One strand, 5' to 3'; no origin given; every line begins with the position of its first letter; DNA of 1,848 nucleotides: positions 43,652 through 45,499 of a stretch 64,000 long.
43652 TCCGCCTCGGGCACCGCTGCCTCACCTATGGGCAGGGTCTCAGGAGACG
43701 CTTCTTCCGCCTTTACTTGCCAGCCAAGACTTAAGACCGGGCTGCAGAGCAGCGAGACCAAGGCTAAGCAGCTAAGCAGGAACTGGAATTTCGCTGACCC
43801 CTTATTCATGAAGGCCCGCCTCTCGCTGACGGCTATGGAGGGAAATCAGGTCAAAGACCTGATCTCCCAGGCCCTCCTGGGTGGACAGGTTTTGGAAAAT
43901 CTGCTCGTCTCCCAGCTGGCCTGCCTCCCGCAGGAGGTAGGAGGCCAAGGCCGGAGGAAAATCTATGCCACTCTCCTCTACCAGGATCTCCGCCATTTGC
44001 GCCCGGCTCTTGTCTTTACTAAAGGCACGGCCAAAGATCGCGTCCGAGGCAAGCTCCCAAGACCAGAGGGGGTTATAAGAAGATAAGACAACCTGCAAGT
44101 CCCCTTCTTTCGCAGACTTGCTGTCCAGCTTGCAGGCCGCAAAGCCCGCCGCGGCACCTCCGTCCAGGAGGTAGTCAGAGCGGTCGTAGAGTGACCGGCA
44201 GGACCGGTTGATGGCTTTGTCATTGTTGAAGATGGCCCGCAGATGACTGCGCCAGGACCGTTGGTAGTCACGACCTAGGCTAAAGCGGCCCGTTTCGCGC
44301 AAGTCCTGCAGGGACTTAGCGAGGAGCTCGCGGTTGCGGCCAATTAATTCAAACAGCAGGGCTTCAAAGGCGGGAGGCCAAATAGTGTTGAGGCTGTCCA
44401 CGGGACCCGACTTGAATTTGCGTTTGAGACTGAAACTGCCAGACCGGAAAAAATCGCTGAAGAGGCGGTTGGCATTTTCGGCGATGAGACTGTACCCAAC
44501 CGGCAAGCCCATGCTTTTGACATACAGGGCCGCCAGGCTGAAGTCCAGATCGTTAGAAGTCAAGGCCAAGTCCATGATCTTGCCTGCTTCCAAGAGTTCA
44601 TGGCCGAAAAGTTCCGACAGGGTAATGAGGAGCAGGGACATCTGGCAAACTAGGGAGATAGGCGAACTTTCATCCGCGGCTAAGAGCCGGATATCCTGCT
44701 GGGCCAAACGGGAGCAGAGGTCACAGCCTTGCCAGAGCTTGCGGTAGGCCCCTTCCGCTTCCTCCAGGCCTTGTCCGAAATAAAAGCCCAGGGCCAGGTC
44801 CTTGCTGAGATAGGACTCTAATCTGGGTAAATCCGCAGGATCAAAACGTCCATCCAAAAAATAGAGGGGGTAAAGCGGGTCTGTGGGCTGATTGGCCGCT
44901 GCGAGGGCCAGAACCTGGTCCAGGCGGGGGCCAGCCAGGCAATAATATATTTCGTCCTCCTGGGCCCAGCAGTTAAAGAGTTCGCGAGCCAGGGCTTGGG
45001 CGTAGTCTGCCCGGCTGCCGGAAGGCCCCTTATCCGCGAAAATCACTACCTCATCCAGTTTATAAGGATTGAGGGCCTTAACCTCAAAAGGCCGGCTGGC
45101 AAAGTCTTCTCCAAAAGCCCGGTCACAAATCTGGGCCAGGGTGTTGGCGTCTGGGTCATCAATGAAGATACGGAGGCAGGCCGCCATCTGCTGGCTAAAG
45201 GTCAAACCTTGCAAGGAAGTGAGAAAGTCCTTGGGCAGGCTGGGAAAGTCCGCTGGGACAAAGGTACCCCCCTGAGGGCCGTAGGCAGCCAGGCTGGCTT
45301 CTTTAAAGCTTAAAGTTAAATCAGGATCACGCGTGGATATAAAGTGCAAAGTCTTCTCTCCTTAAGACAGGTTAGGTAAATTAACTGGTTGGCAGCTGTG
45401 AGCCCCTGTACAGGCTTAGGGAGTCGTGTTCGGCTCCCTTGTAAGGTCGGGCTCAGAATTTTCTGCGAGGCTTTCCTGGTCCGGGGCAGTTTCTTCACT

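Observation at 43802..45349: Threonine-synthase-like protein with degenerate catalytic motifs, translationally coupled to a DD-carboxypeptidase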

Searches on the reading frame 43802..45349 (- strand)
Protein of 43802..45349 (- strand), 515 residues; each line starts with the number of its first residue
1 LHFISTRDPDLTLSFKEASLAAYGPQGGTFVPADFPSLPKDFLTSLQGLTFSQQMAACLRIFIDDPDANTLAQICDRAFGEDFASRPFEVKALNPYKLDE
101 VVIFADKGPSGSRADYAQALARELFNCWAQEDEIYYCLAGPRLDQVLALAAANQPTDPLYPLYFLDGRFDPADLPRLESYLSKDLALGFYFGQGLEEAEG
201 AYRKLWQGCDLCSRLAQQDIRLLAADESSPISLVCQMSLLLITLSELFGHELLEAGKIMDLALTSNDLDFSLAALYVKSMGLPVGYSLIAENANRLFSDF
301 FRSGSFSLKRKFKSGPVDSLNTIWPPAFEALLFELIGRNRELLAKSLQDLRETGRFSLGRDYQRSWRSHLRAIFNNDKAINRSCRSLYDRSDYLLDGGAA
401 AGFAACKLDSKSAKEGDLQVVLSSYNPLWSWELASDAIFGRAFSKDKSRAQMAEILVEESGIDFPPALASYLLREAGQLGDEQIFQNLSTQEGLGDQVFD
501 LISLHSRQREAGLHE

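Call 3: search_protein_families(library=pfam, proteins=[window:43802-45349:-], max_evalue=1)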
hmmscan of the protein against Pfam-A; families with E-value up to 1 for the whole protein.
window:43802-45349:- (515 aa): 2 families
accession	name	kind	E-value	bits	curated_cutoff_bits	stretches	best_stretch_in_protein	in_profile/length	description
PF14821.11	Thr_synth_N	-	4e-12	46.6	25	1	3-79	2-79/79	Threonine synthase N terminus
PF18228.7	CdiI_N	-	0.098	13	25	0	360-388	9-37/108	CdiI N-terminal domain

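Call 4: search_protein_families(library=ncbifam, proteins=[window:43802-45349:-], max_evalue=1)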
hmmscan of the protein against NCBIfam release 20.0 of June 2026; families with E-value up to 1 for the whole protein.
window:43802-45349:- (515 aa): 1 family
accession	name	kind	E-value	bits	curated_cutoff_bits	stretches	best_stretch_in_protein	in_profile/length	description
NF005680.0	PRK07476.1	equivalog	0.26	10.2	413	1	374-426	258-310/326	hydroxyectoine utilization dehydratase EutB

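Call 5: search_solved_structures(query=window:43802-45349:-, max_evalue=10, show_alignments=3)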
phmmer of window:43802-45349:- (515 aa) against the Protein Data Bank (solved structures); distinct sequences matched with E-value up to 10: 9.
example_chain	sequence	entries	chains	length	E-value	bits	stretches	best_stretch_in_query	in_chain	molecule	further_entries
8g1y_A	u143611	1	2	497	2.5e-21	78.9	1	3-468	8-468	Threonine synthase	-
4f4f_A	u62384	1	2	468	3.8e-14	55.2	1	1-408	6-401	Threonine synthase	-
3v7n_A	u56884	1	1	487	1e-09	40.6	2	273-432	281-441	Threonine synthase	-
1kl7_A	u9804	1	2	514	9.3e-09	37.4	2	262-441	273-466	Threonine Synthase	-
1vb3_A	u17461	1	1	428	0.016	16.8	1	265-332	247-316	Threonine synthase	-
7n61_0E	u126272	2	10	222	0.24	13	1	31-100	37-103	FAP178 | FAP225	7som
7cm1_B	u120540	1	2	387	0.51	11.9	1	101-166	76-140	Neuraminidase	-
7fgb_A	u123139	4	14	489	0.71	11.4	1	101-166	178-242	toad NA | toad NA (ZMR) | toad NA (OSE)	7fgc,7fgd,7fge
2rau_A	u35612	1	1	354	1.1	10.8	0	390-435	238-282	Putative esterase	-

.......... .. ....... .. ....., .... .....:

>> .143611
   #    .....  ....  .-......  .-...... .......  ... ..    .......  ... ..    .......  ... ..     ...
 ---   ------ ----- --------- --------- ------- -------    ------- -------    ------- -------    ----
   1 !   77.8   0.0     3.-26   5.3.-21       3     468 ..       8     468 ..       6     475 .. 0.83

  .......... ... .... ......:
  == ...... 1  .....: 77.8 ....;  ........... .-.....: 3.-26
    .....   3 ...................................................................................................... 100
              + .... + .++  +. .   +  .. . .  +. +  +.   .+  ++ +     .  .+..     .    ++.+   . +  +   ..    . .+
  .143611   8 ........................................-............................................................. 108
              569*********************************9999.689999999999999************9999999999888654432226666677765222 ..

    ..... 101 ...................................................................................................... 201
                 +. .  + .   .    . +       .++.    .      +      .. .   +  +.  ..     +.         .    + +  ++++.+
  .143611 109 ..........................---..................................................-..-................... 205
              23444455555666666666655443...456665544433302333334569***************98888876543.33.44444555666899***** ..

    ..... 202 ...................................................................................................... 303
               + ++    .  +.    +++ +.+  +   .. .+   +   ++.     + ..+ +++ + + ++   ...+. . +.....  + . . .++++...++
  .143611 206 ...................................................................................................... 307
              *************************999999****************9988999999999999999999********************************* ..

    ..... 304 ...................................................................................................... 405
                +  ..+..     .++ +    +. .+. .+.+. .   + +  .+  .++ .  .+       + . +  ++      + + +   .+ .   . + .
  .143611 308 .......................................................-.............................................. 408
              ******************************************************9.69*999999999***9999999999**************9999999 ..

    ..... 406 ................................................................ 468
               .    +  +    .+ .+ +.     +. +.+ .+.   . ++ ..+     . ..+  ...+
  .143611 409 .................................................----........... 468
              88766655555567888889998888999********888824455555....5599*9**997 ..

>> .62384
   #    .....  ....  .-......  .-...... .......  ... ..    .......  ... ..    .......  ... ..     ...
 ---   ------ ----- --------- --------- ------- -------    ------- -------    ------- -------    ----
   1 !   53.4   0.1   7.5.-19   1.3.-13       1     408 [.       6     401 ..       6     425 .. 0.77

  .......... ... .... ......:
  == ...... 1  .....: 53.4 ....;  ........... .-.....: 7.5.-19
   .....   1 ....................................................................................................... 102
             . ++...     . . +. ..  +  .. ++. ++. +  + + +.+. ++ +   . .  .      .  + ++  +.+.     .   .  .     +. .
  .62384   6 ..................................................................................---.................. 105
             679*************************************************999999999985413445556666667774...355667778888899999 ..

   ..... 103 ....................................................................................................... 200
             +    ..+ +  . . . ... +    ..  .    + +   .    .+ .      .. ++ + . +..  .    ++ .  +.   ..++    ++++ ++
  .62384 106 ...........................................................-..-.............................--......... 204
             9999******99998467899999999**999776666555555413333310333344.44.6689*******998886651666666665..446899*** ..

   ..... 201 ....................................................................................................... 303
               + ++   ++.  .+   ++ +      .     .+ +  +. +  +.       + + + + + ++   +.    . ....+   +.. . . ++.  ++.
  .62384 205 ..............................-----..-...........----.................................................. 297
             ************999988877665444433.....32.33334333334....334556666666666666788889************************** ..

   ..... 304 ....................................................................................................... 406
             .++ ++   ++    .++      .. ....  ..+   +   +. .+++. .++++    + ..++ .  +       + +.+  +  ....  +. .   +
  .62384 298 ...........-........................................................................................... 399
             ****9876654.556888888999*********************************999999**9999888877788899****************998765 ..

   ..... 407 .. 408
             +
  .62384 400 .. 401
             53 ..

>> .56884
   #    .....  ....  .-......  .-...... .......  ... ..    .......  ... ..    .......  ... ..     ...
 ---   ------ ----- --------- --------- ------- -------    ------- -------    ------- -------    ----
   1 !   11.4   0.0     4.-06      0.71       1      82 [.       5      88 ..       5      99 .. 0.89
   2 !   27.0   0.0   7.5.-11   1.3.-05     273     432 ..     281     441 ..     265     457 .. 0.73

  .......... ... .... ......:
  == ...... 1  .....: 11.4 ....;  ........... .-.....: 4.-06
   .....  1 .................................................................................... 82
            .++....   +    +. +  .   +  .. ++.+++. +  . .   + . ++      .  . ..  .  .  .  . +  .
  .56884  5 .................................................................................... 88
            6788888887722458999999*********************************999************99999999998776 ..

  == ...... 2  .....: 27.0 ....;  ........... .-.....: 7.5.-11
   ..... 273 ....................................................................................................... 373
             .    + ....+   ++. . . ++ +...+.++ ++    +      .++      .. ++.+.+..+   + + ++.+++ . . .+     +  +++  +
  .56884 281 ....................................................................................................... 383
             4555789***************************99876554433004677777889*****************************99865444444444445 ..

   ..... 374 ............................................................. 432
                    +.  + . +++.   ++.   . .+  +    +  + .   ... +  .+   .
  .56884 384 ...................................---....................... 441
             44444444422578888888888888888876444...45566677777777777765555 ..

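Call 7: find_homologous_proteins(query=window:43802-45349:-, max_evalue=0.001)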
Query window:43802-45349:- (515 aa): 15 proteins with E <= 0.001 among 8000 candidates.
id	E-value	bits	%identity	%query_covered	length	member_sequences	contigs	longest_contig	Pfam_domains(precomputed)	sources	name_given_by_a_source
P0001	0.0e+0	1151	100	100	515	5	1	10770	PF14821.12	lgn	-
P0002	0.0e+0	1015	88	100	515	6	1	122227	PF14821.12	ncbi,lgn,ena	-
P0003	1.9e-271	919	81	100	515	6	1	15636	PF14821.12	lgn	-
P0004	4.0e-260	882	78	100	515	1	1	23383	PF14821.12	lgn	-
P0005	2.5e-118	414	46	91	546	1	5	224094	PF14821.12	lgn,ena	-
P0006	1.4e-114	401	42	97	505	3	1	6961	PF14821.12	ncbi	-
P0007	3.8e-114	400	45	91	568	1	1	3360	PF14821.12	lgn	-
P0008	1.3e-102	362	43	91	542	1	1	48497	-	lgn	-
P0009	3.1e-23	100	24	87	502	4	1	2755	PF00291.32,PF24857.2,PF14821.12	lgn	-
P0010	5.7e-22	96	22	91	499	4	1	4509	PF00291.32,PF24857.2,PF14821.12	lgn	-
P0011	5.2e-19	86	24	95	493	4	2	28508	PF00291.32,PF24857.2,PF14821.12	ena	-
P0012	5.2e-18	83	24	76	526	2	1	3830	PF00291.32,PF24857.2,PF14821.12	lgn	-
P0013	6.5e-14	69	22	91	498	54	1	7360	PF00291.32,PF24857.2,PF14821.12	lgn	-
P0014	1.6e-9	55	22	83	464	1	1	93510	PF00291.32,PF24857.2,PF14821.12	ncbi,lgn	-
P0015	1.1e-8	52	22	83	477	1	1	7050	PF00291.32,PF24857.2,PF14821.12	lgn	-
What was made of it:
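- On Threonine synthase (class II ThrC): Precomputed Pfam lists only PF14821 for P0001-P0007, while the canonical hits carry PF00291 and PF24857 (call 7)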

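Call 12: find_related_loci(query=A2, collection=genome_contigs, flank=8000)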
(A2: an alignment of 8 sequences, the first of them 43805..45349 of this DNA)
Query A2 (515 aa) in genome_contigs; peptide patterns used: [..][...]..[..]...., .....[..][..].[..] (x = any residue, [..] = any of these).
88 stretches matched a pattern; 3 encode a relative of the query (tblastn E <= 1e-3); 3 distinct loci.
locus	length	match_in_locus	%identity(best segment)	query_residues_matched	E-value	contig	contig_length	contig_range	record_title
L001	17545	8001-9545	88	1-515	0e+0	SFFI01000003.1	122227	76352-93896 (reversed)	MAG: Clostridiales bacterium isolate W0P39.007 Contig22, whole genome shotgun sequence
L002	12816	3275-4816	81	1-514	0e+0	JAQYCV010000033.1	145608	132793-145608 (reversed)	MAG: Clostridiales bacterium isolate SUG1750 k141_3058157, whole genome shotgun sequence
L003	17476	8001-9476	40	1-498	3e-111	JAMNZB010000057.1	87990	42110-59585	MAG: Bacillota bacterium isolate Bin_4 Bin_4_scaffold_92, whole genome shotgun sequence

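Call 16: find_encoding_contigs(protein=P0005, flank=8000, max_places=3)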
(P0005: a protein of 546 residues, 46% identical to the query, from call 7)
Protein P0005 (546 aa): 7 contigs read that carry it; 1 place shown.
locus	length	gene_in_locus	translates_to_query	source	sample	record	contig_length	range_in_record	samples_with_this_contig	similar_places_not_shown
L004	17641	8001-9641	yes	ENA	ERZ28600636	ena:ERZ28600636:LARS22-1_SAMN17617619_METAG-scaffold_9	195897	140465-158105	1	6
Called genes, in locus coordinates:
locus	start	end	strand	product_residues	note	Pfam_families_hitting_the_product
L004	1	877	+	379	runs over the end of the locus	PF01966:HD, PF13286:HD_assoc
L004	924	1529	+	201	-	PF12917:YfbR-like, PF13023:HD_3, PF01966:HD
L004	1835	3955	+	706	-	PF08239:SH3_3 (weak), PF00404:Dockerin_1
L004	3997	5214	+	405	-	PF00963:Cohesin (weak)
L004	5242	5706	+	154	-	PF04138:GtrA_DPMS_TM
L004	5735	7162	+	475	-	PF08245:Mur_ligase_M, PF02875:Mur_ligase_C, PF27239:FOL3_C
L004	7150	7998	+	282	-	-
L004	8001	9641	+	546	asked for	PF14821:Thr_synth_N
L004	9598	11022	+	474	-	PF00768:Peptidase_S11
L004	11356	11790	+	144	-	PF00572:Ribosomal_L13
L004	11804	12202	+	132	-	PF00380:Ribosomal_S9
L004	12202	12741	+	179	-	PF02367:TsaE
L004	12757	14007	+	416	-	PF00814:TsaD, PF13302:Acetyltransf_3 (faint), PF00583:Acetyltransf_1, PF13673:Acetyltransf_10, PF08445:FR47, PF13508:Acetyltransf_7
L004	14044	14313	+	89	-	PF00381:PTS-HPr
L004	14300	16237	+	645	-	PF01541:GIY-YIG, PF27096:UvrC_M, PF02151:UVR (weak), PF22920:UvrC_RNaseH, PF08459:UvrC_RNaseH_dom, PF12826:HHH_2 (weak), PF14520:HHH_5 (weak)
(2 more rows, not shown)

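Call 17: find_encoding_contigs(protein=P0008, flank=8000, max_places=3)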
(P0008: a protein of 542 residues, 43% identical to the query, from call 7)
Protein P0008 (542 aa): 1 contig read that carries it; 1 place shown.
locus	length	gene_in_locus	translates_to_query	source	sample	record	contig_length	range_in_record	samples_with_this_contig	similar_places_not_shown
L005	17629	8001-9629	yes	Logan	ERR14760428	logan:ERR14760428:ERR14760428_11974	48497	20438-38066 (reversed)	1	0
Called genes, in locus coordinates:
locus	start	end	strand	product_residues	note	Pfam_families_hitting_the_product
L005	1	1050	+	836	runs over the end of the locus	PF00580:UvrD-helicase, PF01443:Viral_helicase1 (faint), PF13245:AAA_19, PF13604:AAA_30 (faint), PF13361:UvrD_C, PF13538:UvrD_C_2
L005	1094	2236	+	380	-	PF01966:HD, PF13286:HD_assoc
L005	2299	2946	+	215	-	PF12917:YfbR-like, PF13023:HD_3, PF01966:HD (weak)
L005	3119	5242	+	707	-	PF08239:SH3_3 (weak), PF00404:Dockerin_1 (weak)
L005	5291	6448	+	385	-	-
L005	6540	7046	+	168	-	PF04138:GtrA_DPMS_TM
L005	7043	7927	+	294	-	-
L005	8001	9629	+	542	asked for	-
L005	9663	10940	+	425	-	PF00768:Peptidase_S11, PF02113:Peptidase_S13 (faint)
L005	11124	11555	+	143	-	PF00572:Ribosomal_L13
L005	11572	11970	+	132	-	PF00380:Ribosomal_S9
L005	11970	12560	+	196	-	PF02367:TsaE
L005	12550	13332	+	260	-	PF00814:TsaD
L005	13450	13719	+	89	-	PF00381:PTS-HPr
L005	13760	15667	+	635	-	PF01541:GIY-YIG, PF27096:UvrC_M, PF02151:UVR, PF22920:UvrC_RNaseH, PF08459:UvrC_RNaseH_dom, PF00633:HHH (faint), PF12826:HHH_2 (weak), PF14520:HHH_5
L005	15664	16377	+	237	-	PF00149:Metallophos, PF12850:Metallophos_2 (weak)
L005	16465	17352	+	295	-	PF03755:YicC-like_N, PF08340:YicC-like_C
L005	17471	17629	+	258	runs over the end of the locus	PF00005:ABC_tran, PF02463:SMC_N (faint), PF13304:AAA_21 (faint)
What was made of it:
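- In L005 FolC has left the block but the partner/ThrC-like pair stays (call 17).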

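Call 27: search_protein_representatives(alignment_id=A2)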
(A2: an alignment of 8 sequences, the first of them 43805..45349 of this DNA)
Query: 8 sequences, 517 profile positions. Proteins with E-value up to 0.001 (for the whole library): 3373; up to 1e-10: 1012; up to 1e-30: 101. The best 150 are listed.
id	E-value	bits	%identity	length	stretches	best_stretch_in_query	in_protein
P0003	3.6e-264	893.4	-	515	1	1-516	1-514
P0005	8.4e-249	842.7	-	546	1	1-514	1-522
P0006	9.7e-231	783.1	-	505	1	1-513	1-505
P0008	1.0e-226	769.8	-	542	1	1-515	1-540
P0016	1.9e-164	564.4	-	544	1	1-510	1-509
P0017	1.1e-133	462.9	-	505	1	1-497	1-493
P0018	9.3e-109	380.7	-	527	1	1-502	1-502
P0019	3.3e-103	362.3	-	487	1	22-478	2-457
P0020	2.3e-93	329.9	-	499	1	1-478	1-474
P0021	6.6e-91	321.8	-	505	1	1-473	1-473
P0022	1.8e-86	307.1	-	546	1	1-472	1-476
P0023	8.1e-78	278.6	-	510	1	1-493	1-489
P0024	2.6e-63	230.7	-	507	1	1-470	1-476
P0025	1.4e-57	211.8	-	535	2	224-464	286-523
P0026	2.0e-56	208.0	-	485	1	1-415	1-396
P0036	7.6e-53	196.2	-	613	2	214-488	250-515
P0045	8.1e-44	166.4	-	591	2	173-469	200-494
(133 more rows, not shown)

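Call 32: find_encoding_contigs(protein=P0016, flank=6000, max_places=2)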
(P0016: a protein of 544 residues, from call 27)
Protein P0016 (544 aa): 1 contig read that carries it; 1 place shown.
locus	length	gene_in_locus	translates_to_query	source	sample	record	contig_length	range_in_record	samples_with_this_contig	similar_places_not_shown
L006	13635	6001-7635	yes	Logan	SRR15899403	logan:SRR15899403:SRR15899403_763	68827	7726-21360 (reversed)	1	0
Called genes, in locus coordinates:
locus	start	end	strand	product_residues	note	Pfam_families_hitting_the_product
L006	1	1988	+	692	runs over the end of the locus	PF08239:SH3_3 (weak), PF00404:Dockerin_1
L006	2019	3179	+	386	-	PF00963:Cohesin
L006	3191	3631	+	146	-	PF04138:GtrA_DPMS_TM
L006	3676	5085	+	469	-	PF08245:Mur_ligase_M (weak), PF02875:Mur_ligase_C, PF27239:FOL3_C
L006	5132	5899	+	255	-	-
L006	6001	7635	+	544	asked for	PF14821:Thr_synth_N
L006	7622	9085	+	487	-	PF00768:Peptidase_S11, PF02113:Peptidase_S13 (faint), PF13354:Beta-lactamase2 (faint)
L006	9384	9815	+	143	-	PF00572:Ribosomal_L13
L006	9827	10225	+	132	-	PF00380:Ribosomal_S9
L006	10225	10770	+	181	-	PF02367:TsaE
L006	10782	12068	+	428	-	PF00814:TsaD, PF00583:Acetyltransf_1, PF13420:Acetyltransf_4 (weak), PF13673:Acetyltransf_10, PF08445:FR47, PF13508:Acetyltransf_7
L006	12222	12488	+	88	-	PF00381:PTS-HPr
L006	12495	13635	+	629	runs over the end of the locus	PF01541:GIY-YIG, PF27096:UvrC_M, PF02151:UVR (weak), PF22920:UvrC_RNaseH, PF08459:UvrC_RNaseH_dom, PF12826:HHH_2, PF14520:HHH_5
